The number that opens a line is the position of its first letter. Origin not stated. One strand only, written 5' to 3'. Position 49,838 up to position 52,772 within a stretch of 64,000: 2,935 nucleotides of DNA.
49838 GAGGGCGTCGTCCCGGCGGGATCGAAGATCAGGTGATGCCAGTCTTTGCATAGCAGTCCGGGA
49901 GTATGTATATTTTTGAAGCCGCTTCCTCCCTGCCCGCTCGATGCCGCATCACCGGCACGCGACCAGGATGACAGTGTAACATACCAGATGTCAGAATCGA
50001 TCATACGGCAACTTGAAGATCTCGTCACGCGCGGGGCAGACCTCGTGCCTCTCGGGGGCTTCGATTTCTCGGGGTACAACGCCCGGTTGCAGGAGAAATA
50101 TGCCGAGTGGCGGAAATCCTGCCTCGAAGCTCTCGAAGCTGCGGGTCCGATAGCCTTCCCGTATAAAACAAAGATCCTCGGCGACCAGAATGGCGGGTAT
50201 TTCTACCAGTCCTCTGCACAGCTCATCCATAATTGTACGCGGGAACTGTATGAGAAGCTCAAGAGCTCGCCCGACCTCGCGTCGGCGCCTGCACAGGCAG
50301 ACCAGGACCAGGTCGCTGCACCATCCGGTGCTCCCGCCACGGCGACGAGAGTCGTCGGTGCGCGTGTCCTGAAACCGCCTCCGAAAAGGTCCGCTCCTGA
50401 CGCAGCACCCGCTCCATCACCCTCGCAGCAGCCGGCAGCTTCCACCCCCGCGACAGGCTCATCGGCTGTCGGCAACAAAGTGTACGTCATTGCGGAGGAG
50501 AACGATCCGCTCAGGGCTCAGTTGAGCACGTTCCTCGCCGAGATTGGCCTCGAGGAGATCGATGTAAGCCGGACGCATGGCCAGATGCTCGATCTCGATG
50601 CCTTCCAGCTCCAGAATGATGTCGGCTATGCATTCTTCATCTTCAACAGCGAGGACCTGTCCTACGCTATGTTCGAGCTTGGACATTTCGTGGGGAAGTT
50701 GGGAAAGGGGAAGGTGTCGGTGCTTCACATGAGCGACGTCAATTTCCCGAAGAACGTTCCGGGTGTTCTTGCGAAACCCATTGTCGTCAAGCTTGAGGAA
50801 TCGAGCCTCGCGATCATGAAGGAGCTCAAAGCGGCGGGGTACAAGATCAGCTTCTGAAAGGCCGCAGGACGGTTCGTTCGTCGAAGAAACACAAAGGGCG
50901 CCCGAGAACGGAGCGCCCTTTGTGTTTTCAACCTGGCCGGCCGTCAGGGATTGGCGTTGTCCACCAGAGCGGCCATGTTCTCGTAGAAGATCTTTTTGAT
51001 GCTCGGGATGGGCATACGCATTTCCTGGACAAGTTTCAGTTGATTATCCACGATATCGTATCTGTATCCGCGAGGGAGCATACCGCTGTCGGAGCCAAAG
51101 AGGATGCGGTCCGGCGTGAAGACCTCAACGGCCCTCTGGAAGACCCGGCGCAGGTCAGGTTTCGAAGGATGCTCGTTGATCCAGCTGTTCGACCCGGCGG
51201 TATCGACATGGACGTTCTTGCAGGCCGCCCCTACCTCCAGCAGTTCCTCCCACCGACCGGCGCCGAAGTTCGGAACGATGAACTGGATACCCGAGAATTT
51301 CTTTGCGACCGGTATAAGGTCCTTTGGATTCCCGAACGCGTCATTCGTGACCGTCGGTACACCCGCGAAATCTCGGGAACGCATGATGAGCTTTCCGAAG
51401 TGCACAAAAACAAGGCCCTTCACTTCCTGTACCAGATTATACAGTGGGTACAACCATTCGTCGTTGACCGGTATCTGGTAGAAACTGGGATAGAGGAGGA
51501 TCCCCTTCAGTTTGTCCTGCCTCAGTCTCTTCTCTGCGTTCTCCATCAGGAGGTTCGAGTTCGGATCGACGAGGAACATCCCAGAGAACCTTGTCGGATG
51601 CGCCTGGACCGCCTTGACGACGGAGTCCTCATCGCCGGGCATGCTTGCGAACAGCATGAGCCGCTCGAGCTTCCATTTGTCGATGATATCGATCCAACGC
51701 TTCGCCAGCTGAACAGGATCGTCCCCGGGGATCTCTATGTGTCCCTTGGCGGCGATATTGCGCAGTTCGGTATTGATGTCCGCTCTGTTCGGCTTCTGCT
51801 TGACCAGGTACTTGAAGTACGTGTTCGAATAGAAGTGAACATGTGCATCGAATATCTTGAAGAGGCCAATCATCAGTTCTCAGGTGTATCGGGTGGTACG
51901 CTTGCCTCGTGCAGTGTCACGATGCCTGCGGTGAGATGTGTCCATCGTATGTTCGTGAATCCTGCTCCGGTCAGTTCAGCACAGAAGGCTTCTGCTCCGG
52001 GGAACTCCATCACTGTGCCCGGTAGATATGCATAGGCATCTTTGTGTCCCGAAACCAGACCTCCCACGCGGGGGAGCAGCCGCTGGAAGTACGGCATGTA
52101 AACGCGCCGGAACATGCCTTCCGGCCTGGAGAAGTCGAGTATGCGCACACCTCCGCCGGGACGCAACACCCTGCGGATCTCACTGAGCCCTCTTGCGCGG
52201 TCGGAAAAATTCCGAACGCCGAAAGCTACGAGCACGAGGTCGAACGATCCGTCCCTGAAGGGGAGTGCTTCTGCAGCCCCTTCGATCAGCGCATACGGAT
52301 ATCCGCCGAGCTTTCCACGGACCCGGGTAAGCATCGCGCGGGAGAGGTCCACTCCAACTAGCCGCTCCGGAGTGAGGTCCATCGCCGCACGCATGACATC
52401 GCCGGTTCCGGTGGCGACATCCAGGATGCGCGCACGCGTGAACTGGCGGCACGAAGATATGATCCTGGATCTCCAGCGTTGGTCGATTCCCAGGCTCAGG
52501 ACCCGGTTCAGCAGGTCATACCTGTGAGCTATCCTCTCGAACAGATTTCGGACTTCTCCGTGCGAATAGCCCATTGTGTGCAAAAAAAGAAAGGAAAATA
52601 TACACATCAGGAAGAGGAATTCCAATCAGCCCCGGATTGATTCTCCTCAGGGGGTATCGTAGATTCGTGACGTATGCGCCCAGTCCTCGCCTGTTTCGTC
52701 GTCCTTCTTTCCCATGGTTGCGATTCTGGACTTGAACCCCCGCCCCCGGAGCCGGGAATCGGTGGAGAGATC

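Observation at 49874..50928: Autonomous TIR-like (CAP12/PycTIR-type) domain gene with an uncharacterised N-terminal domain, inserted between metG and a convergent amidohydrolase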

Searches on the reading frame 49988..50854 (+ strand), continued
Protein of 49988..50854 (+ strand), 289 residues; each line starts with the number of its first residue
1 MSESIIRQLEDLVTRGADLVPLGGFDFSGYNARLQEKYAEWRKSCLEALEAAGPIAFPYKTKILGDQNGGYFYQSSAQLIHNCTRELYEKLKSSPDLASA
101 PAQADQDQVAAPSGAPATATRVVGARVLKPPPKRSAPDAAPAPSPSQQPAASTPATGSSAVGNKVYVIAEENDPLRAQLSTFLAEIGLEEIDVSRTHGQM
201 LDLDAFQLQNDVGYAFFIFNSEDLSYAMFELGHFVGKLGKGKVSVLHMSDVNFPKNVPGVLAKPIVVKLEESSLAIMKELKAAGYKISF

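Call 90: find_encoding_contigs(protein=P0277, flank=5000, max_places=1)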
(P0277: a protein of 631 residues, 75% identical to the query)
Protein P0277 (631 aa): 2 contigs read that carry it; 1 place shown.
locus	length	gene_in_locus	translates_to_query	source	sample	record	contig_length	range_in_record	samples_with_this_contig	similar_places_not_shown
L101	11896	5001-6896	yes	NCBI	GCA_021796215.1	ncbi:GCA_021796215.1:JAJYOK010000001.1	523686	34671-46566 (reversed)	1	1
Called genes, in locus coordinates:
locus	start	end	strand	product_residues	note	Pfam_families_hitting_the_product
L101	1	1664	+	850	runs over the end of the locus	PF03572:Peptidase_S41, PF18962:Por_Secre_tail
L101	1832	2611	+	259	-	PF01040:UbiA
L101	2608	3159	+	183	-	PF02441:Flavoprotein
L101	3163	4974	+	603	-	PF20695:UbiD_N, PF01977:UbiD, PF20696:UbiD_C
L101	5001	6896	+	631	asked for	PF04055:Radical_SAM, PF19288:CofH_C, PF02621:VitK2_biosynth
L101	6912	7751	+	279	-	PF10137:CAP12-PCTIR_TIR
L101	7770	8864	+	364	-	PF04055:Radical_SAM, PF19288:CofH_C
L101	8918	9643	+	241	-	-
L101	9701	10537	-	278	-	PF02621:VitK2_biosynth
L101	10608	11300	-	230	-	PF01209:Ubie_methyltran, PF12147:Methyltransf_20 (faint), PF13489:Methyltransf_23, PF06325:PrmA (weak), PF13847:Methyltransf_31, PF08241:Methyltransf_11, PF08242:Methyltransf_12, PF13649:Methyltransf_25, +1 more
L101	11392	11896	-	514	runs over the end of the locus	PF05362:Lon_C (faint), PF00493:MCM (faint), PF13541:ChlI, PF01078:Mg_chelatase, PF07728:AAA_5, PF13335:Mg_chelatase_C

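Call 91: find_encoding_contigs(protein=P0255, flank=5000, max_places=1)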
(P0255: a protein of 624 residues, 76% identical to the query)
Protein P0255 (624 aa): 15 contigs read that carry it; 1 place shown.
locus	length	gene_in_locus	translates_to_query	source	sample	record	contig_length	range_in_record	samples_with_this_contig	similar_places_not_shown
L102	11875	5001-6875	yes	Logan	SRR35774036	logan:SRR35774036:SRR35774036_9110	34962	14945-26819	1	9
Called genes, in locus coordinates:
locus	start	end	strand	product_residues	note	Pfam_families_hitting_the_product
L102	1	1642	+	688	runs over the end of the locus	PF00133:tRNA-synt_1, PF09334:tRNA-synt_1g, PF08264:Anticodon_1, PF19303:Anticodon_3, PF01588:tRNA_bind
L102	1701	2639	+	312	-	PF01040:UbiA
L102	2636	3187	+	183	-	PF02441:Flavoprotein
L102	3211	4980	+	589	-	PF20695:UbiD_N, PF01977:UbiD, PF20696:UbiD_C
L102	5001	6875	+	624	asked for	PF04055:Radical_SAM, PF19288:CofH_C, PF02621:VitK2_biosynth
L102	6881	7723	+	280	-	PF10137:CAP12-PCTIR_TIR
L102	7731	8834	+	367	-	PF04055:Radical_SAM, PF19288:CofH_C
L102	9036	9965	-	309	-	PF04909:Amidohydro_2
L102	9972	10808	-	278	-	PF02621:VitK2_biosynth, PF12974:Phosphonate-bd (faint)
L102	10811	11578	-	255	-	PF01209:Ubie_methyltran, PF13489:Methyltransf_23, PF13847:Methyltransf_31, PF08241:Methyltransf_11, PF08242:Methyltransf_12, PF13649:Methyltransf_25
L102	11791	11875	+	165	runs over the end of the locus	-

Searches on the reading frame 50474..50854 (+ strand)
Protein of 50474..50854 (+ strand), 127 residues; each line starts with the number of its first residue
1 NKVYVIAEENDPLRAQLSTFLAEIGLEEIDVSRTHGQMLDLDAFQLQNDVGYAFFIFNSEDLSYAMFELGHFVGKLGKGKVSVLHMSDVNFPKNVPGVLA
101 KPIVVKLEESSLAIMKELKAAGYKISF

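Call 3: search_protein_families(library=pfam, proteins=[window:50474-50854:+], max_evalue=1)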
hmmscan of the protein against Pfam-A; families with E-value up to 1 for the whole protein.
window:50474-50854:+ (127 aa): 1 family
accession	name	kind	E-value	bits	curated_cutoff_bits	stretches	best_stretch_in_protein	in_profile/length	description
PF10137.14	CAP12-PCTIR_TIR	-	6e-07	29.9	24.7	1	2-101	1-115/119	CAP12/Pycsar effector protein, TIR domain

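Call 4: search_protein_families(library=padloc, proteins=[window:50474-50854:+], max_evalue=1)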
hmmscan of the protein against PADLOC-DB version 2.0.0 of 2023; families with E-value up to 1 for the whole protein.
window:50474-50854:+ (127 aa): 7 families
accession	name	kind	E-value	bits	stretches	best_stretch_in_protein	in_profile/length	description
PDLC05005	PDC-S35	-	4e-16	57.5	1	1-126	119-258/264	-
PDLC05004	PDC-S35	-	1.4e-15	55.7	1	66-126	201-260/265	-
PDLC05007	PDC-S35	-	1.9e-14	52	1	1-126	134-273/278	-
PDLC05006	PDC-S35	-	4.7e-09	34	1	67-126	166-227/231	-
PDLC05003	PDC-S35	-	2.3e-06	25.3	1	66-126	176-236/245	-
PDLC02371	PycTIR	-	0.00016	19.2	1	48-104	202-261/288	-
PDLC00729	Effector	-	0.0073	13.8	1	66-101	85-120/310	TIR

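Call 5: search_protein_families(library=ncbifam, proteins=[window:50474-50854:+], max_evalue=1)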
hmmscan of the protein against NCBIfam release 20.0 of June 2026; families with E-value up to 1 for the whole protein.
window:50474-50854:+ (127 aa): 2 families
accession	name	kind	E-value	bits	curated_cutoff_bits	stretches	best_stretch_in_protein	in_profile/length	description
NF050171.1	CDNTAsCap12CFB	equivalog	0.013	14.8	450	1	66-99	85-118/305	CBASS system CD-NTase-associated NAD(+) hydrolase Cap12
NF050172.1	CDNTAsCap12CFB2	equivalog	0.015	14.5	450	1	65-108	82-125/312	CBASS system CD-NTase-associated NAD(+) hydrolase Cap12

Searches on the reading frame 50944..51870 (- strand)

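Call 31: search_protein_families(library=pfam, proteins=[window:50944-51870:-], max_evalue=0.001)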
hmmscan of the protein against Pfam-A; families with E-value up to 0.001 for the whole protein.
window:50944-51870:- (308 aa): 1 family
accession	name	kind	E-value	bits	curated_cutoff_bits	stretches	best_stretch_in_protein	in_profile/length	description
PF04909.20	Amidohydro_2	-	5e-22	79.4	26.4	1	75-298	60-282/289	Amidohydrolase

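Call 33: search_protein_families(library=ncbifam, proteins=[window:50944-51870:-], max_evalue=0.00001)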
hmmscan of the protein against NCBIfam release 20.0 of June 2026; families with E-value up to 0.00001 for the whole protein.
window:50944-51870:- (308 aa): 0 families

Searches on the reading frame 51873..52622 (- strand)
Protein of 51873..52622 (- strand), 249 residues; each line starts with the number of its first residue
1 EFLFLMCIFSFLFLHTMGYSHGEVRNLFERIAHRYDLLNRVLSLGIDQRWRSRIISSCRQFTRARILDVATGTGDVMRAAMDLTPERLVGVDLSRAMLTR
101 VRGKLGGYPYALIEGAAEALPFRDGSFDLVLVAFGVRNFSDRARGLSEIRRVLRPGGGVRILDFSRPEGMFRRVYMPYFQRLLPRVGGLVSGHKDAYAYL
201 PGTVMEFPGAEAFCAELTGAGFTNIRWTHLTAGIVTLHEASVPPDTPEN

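Call 31: search_protein_families(library=pfam, proteins=[window:51873-52622:-], max_evalue=0.001)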
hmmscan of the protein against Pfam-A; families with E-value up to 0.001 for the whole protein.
window:51873-52622:- (249 aa): 6 families
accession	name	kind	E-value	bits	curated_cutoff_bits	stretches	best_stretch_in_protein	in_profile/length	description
PF01209.24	Ubie_methyltran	-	8.4e-53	179.5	20.1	1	22-240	7-231/233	ubiE/COQ5 methyltransferase family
PF08241.18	Methyltransf_11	-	3.6e-20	72.8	21.2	1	67-158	1-92/95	Methyltransferase domain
PF13649.12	Methyltransf_25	-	1.5e-19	70.9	27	1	66-157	1-97/97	Methyltransferase domain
PF08242.18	Methyltransf_12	-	3.1e-11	44.3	30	1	67-158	1-97/98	Methyltransferase domain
PF13847.12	Methyltransf_31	-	3.5e-10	40.2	27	1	64-165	5-113/145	Methyltransferase domain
PF13489.12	Methyltransf_23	-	8.9e-07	29.2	27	1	60-225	20-162/164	Methyltransferase domain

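Call 33: search_protein_families(library=ncbifam, proteins=[window:51873-52622:-], max_evalue=0.00001)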
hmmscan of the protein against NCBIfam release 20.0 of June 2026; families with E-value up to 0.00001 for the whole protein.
window:51873-52622:- (249 aa): 21 families
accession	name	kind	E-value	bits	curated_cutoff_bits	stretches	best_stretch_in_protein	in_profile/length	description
TIGR01934.1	MenG_MenH_UbiE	subfamily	9.3e-65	218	158.35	1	24-240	1-221/223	ubiquinone/menaquinone biosynthesis methyltransferase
NF001244.0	PRK00216.1-5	equivalog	5.7e-61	205.8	216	1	22-238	8-231/236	bifunctional demethylmenaquinone methyltransferase/2-methoxy-6-polyprenyl-1,4-benzoquinol methylase UbiE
NF001241.0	PRK00216.1-2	equivalog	3.7e-54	183.8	327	1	20-241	9-228/231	demethylmenaquinone methyltransferase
NF052510.1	methyltran_MpqE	exception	7.1e-52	176.1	335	1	23-240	7-232/234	methyl-plastoquinone biosynthesis methyltransferase MpqE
NF001242.0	PRK00216.1-3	equivalog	3.4e-47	161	351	1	24-240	30-255/258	bifunctional demethylmenaquinone methyltransferase/2-methoxy-6-polyprenyl-1,4-benzoquinol methylase UbiE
NF001240.0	PRK00216.1-1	equivalog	6.5e-42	143.3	378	1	23-239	24-247/251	bifunctional demethylmenaquinone methyltransferase/2-methoxy-6-polyprenyl-1,4-benzoquinol methylase UbiE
NF001243.0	PRK00216.1-4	equivalog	1e-38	133.1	235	1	23-238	8-229/237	demethylmenaquinone methyltransferase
TIGR02752.1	MenG_heptapren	equivalog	8.2e-37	126.9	419.85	1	23-238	6-227/231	demethylmenaquinone methyltransferase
NF004452.0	PRK05785.1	equivalog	9.5e-22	77.6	207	1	16-200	3-183/228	hypothetical protein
NF043040.1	corrin_prot_MT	hypoth_equivalog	4.5e-18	65.5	180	1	27-176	7-162/216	corrinoid protein-associated methyltransferase CpaM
NF045667.1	MTase_DVU1556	equivalog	1.3e-15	57.4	155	1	52-167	12-125/213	DVU_1556 family methyltransferase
NF041537.1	ArsM_AhpD_UU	exception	9.7e-13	47.6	510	1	65-163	79-182/345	arsenite methyltransferase/AhpD domain selenoprotein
NF047649.1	MTase_UXPK_star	exception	7.9e-12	44.8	460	1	66-163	81-183/283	methyltransferase/UXPK-star double selenoprotein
TIGR02072.1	BioC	equivalog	1.2e-11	44.8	184.95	1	53-159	22-130/244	malonyl-ACP O-methyltransferase BioC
NF007610.0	PRK10258.1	equivalog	1.5e-10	40.8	342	1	48-159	28-136/251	malonyl-ACP O-methyltransferase BioC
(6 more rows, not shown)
